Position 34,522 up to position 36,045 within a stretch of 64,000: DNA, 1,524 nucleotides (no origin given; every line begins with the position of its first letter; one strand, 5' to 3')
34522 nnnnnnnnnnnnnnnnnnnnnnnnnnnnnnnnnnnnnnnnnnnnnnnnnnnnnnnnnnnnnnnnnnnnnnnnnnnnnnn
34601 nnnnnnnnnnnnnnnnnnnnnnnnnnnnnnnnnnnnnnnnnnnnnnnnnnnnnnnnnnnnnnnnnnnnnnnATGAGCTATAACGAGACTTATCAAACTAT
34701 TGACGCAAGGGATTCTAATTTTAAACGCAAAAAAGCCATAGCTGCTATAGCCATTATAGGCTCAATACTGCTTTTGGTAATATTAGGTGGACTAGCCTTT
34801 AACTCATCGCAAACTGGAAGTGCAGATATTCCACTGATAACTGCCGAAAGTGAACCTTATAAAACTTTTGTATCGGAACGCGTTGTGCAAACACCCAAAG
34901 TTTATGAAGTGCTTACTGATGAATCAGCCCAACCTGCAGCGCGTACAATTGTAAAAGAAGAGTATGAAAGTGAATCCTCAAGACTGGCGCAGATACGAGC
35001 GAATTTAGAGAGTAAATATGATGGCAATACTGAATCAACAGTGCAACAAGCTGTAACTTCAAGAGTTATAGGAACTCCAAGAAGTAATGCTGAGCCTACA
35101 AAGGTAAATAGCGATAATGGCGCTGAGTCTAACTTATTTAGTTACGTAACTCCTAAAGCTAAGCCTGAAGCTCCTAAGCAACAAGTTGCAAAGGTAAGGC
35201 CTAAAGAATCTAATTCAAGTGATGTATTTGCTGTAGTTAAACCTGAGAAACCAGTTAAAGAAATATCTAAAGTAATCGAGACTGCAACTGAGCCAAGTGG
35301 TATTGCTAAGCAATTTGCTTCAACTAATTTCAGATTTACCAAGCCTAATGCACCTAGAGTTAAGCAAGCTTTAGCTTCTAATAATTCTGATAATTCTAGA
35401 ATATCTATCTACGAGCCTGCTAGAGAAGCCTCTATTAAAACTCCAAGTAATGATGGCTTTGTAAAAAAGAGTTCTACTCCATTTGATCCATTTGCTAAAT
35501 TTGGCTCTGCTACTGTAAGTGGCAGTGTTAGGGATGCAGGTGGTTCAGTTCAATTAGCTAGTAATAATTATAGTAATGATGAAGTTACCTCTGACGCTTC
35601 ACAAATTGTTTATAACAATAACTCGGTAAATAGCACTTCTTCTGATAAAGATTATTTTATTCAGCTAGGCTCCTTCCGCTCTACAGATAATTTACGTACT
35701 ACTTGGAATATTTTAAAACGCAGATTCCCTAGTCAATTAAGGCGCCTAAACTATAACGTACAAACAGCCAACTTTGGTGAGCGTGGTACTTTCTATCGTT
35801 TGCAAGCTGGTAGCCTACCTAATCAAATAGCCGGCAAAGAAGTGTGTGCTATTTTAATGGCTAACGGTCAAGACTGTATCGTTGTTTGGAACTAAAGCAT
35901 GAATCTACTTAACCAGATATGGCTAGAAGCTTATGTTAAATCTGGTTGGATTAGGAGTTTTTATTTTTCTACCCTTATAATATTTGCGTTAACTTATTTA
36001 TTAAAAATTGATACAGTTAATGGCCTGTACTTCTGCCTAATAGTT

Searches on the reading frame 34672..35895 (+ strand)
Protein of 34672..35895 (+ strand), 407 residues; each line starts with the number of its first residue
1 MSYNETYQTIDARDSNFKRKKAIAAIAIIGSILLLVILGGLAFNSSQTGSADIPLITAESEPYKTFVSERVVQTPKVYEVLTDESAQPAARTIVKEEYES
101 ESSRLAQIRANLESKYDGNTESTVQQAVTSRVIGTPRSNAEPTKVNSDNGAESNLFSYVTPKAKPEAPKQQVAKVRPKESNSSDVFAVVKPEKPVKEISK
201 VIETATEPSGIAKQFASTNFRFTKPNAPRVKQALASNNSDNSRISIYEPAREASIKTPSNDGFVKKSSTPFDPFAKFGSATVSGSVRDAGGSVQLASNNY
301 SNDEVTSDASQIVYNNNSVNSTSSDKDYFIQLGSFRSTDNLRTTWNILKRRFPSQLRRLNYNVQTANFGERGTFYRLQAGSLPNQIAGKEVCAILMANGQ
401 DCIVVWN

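Call 58: search_protein_families(library=pfam, proteins=[window:34672-35895:+], max_evalue=0.00001)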
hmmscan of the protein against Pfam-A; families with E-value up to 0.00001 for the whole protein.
window:34672-35895:+ (407 aa): 1 family
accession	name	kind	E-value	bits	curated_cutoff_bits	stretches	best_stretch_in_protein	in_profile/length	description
PF05036.18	SPOR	-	1.1e-08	35.7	21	1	325-406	2-76/76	SPOR domain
